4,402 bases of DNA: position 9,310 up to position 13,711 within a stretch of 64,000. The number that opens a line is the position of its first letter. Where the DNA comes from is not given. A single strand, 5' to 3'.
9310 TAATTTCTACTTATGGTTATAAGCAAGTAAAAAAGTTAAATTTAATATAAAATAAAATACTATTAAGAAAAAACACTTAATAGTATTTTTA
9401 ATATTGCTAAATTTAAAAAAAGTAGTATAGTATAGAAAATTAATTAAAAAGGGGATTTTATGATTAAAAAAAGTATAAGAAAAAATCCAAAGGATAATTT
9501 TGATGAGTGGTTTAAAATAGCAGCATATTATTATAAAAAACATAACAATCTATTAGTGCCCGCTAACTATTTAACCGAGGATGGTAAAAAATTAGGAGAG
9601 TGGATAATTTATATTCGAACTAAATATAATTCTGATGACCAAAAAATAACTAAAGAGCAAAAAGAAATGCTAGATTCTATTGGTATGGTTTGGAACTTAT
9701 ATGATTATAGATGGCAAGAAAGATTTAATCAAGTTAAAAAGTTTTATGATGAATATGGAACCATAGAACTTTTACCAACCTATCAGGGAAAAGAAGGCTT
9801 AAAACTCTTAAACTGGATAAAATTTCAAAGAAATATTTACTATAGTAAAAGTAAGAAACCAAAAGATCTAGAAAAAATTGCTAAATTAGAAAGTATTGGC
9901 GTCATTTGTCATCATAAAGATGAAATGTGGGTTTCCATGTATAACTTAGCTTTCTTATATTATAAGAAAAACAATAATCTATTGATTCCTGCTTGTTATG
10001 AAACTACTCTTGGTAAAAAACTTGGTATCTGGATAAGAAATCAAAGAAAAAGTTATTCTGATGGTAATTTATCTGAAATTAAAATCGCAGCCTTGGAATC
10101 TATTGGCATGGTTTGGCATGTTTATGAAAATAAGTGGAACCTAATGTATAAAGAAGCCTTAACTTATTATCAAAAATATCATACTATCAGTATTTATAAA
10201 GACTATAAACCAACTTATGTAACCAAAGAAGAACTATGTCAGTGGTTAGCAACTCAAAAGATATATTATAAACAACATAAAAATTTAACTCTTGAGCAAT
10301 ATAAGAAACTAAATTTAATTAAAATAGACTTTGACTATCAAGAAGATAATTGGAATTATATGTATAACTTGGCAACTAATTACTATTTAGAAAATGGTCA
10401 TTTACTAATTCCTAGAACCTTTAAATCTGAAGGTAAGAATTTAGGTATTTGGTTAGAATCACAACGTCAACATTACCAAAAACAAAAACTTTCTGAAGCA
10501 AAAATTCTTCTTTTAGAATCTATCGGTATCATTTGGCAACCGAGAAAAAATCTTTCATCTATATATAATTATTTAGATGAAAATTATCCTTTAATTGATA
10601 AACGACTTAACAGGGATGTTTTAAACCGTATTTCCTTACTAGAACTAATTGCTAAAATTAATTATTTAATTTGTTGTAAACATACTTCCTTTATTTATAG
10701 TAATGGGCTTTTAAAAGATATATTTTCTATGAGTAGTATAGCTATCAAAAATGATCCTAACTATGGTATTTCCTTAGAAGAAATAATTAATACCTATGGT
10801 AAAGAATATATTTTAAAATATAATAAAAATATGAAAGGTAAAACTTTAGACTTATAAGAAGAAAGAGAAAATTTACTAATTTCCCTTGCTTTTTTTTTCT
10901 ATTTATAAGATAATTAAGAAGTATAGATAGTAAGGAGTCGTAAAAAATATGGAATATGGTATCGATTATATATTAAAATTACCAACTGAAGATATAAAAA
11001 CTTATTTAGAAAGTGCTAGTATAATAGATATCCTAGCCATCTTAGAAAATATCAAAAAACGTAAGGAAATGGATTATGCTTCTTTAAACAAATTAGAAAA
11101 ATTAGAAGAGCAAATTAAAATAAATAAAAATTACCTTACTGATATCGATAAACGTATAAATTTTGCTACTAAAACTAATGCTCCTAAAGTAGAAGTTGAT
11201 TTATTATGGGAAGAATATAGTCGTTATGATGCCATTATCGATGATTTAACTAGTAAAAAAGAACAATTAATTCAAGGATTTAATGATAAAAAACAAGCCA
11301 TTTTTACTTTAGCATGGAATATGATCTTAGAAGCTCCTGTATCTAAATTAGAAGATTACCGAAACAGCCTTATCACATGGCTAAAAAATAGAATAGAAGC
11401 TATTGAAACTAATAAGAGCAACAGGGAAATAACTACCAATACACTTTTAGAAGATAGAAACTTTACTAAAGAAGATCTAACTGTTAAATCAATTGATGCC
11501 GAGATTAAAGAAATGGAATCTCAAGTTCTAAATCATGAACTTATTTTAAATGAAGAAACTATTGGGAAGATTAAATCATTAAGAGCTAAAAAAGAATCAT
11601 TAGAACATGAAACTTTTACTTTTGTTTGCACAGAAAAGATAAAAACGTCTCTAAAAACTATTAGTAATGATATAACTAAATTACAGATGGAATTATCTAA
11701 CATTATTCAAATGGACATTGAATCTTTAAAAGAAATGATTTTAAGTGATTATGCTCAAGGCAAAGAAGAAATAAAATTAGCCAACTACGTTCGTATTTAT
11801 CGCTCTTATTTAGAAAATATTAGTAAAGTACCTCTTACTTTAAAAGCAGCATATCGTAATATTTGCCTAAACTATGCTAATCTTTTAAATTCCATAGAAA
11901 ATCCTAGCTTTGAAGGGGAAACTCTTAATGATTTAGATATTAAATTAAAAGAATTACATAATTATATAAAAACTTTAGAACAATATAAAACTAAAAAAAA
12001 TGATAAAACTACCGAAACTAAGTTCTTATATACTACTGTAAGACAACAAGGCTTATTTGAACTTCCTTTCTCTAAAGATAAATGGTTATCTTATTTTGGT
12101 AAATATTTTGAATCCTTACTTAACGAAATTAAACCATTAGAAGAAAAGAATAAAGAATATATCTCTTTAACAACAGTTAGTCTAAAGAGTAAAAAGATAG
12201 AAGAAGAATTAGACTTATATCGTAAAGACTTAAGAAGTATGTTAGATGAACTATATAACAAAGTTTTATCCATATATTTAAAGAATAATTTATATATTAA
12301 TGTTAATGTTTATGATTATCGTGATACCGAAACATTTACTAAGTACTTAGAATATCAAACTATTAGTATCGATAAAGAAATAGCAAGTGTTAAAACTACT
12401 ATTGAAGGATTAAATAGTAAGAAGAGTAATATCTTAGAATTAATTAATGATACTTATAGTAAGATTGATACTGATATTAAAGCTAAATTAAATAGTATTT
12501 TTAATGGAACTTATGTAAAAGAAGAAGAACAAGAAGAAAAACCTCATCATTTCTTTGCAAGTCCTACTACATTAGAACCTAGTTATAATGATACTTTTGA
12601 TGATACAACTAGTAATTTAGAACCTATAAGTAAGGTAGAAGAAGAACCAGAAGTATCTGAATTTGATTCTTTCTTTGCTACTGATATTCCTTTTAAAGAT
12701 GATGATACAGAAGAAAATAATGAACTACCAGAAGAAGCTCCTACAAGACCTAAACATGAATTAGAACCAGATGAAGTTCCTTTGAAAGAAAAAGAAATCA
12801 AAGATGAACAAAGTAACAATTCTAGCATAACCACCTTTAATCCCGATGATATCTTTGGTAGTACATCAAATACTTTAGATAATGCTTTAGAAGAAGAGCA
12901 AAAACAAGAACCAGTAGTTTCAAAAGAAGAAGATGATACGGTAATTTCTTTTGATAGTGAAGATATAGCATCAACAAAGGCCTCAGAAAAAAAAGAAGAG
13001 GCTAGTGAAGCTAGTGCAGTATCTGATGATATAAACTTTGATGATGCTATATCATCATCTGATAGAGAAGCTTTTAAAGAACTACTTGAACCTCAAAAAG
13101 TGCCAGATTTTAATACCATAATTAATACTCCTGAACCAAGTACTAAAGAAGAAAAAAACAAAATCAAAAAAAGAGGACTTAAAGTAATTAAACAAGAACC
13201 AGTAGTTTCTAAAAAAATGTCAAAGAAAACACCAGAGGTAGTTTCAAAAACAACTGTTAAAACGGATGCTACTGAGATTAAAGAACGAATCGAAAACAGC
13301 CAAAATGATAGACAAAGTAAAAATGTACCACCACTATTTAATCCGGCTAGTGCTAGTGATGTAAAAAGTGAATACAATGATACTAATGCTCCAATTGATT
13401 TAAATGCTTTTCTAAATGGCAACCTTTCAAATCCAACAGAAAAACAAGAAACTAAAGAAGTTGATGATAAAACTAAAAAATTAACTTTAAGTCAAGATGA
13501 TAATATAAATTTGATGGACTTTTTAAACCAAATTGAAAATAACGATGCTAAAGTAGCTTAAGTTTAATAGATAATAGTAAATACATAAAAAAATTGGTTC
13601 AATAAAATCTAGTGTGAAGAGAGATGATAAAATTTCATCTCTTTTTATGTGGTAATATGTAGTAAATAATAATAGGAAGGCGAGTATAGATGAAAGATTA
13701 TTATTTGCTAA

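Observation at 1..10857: Multigene cluster of HA-repeat and HA-like-repeat proteins that all share one ~75-aa C-terminal module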

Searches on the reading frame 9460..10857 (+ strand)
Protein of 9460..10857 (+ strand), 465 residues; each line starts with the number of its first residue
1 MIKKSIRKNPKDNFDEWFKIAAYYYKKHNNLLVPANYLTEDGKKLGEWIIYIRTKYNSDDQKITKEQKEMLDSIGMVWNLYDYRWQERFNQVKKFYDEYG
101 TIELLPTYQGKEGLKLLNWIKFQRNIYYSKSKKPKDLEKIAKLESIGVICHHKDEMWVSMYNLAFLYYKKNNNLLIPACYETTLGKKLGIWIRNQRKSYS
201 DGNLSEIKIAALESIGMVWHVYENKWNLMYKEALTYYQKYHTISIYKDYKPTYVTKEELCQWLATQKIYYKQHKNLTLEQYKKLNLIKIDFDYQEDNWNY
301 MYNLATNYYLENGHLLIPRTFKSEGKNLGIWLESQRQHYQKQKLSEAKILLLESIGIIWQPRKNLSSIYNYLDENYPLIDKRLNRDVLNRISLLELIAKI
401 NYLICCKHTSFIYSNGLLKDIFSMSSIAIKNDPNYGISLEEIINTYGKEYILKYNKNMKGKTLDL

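Call 3: search_protein_families(library=pfam, proteins=[window:9460-10857:+], max_evalue=0.01)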
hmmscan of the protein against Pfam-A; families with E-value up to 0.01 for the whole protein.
window:9460-10857:+ (465 aa): 1 family
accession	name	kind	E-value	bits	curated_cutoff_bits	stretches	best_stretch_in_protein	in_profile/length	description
PF03457.19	HA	-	1.5e-68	227.4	28.4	5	294-356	1-63/64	Helicase associated domain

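Call 16: search_protein_families(library=padloc, proteins=[window:9460-10857:+], max_evalue=0.01)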
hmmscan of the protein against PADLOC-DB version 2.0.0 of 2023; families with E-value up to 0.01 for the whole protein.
window:9460-10857:+ (465 aa): 0 families

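Call 105: search_dna_similar(query=window:9460-10854:+, collection=phages, mode=protein, max_evalue=0.001, max_rows=10)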
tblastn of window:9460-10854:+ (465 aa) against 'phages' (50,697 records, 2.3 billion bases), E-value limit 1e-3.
Records with a match: 1; places in all: 4; records where one place covers at least 80% of the query: 0.
Best place of each record, by identity: <60% 1.
By first word of the organism name: Bacteriophage 1.
By host as written in the record: - 1.
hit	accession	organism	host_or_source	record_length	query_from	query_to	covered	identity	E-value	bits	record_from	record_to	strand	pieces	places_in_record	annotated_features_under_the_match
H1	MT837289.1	Bacteriophage sp.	human fecal samples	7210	109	377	58%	25.8%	3e-8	62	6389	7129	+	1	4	record has no annotation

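Call 106: search_dna_similar(query=window:9460-10854:+, collection=plasmids, mode=protein, max_evalue=0.001, max_rows=10)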
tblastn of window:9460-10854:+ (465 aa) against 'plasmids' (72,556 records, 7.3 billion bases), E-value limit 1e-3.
Records with a match: 425; places in all: 1011; records where one place covers at least 80% of the query: 8.
Best place of each record, by identity: <60% 425.
By first word of the organism name: Streptomyces 240; Pseudomonas 109; Mycobacterium 17; Rhodococcus 12; Prescottella 10; Kitasatospora 5; Curtobacterium 4; Cupriavidus 3; Embleya 3; Gordonia 3; and 15 more.
By predicted mobility (MOB-suite, as given by PLSDB): non-mobilizable 279; mobilizable 123; conjugative 23.
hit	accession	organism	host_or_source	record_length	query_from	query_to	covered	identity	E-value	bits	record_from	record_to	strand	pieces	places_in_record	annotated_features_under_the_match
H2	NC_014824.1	Ruminococcus albus 7 = DSM 20455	-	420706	13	360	75%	30.3%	9e-41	163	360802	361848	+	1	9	Helicase associated domain protein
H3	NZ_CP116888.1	Aneurinibacillus sp. Ricciae_BoGa-3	whole organism,Plant material,Lab grown ...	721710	43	359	68%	30.7%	3e-30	132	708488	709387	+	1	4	Helicase associated domain protein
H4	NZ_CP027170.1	Pseudomonas paraeruginosa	-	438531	16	375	77%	25.8%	1e-29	187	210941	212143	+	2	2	helicase associated domain-containing protein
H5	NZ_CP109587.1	Streptomyces sp. NBC_01362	-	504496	14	416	87%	23.0%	9e-6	107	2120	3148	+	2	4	Helicase associated domain protein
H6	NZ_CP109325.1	Streptomyces sp. NBC_01592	-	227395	14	416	87%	23.0%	9e-6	107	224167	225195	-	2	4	Helicase associated domain protein | DNA-binding protein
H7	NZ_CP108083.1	Streptomyces sp. NBC_00257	-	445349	14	416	87%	23.0%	9e-6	107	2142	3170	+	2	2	DEAD/DEAH box helicase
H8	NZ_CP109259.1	Streptomyces sp. NBC_01650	-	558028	14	416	87%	23.0%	9e-6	107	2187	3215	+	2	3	Helicase associated domain protein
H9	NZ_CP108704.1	Streptomyces sp. NBC_01005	-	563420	14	416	87%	23.0%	9e-6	107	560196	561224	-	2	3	Helicase associated domain protein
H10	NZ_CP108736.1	Streptomyces sp. NBC_00984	-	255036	14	416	87%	23.0%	1e-5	106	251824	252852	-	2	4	Helicase associated domain protein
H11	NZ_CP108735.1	Streptomyces sp. NBC_00984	-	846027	14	416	87%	23.0%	1e-5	106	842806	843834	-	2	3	Helicase associated domain protein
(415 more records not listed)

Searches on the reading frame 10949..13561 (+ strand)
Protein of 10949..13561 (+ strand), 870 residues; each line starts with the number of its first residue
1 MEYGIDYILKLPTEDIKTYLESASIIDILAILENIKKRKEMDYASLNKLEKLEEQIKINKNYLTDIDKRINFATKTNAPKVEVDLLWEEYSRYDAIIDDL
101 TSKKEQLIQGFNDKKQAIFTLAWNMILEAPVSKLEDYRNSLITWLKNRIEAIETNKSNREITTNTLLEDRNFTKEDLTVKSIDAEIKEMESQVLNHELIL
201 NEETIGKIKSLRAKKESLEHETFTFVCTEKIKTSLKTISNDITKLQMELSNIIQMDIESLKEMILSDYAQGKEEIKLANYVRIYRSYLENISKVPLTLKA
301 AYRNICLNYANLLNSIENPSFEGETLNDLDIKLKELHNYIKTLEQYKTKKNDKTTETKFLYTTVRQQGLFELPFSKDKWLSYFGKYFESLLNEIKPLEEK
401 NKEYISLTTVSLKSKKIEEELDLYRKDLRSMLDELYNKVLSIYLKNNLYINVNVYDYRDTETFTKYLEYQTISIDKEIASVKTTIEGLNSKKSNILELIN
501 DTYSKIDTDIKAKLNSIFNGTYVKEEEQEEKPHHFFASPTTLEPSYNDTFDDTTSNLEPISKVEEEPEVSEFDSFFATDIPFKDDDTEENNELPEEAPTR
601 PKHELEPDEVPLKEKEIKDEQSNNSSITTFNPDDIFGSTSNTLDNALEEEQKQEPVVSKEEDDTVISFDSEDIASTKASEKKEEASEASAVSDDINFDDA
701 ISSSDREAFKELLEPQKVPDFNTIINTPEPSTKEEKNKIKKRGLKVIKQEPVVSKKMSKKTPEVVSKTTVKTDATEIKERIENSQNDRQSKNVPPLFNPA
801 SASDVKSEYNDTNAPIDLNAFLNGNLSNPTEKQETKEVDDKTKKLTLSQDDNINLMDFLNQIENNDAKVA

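Call 3: search_protein_families(library=pfam, proteins=[window:10949-13561:+], max_evalue=0.01)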
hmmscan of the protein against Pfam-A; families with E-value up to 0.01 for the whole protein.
window:10949-13561:+ (870 aa): 0 families

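Call 16: search_protein_families(library=padloc, proteins=[window:10949-13561:+], max_evalue=0.01)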
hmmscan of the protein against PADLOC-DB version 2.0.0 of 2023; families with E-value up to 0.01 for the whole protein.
window:10949-13561:+ (870 aa): 1 family
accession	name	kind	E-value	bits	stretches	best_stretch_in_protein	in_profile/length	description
PDLC03142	Specificity_I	-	0.0012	15.7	1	92-138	210-255/483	Type I specificity subunit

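Call 21: search_protein_families(library=ncbifam, proteins=[window:10949-13561:+], max_evalue=0.01)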
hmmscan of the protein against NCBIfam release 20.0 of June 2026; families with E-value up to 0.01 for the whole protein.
window:10949-13561:+ (870 aa): 0 families

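Call 81: search_protein_families(library=phrogs, proteins=[window:10949-13558:+], max_evalue=0.01)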
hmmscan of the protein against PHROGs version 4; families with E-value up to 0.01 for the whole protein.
window:10949-13558:+ (870 aa): 0 families
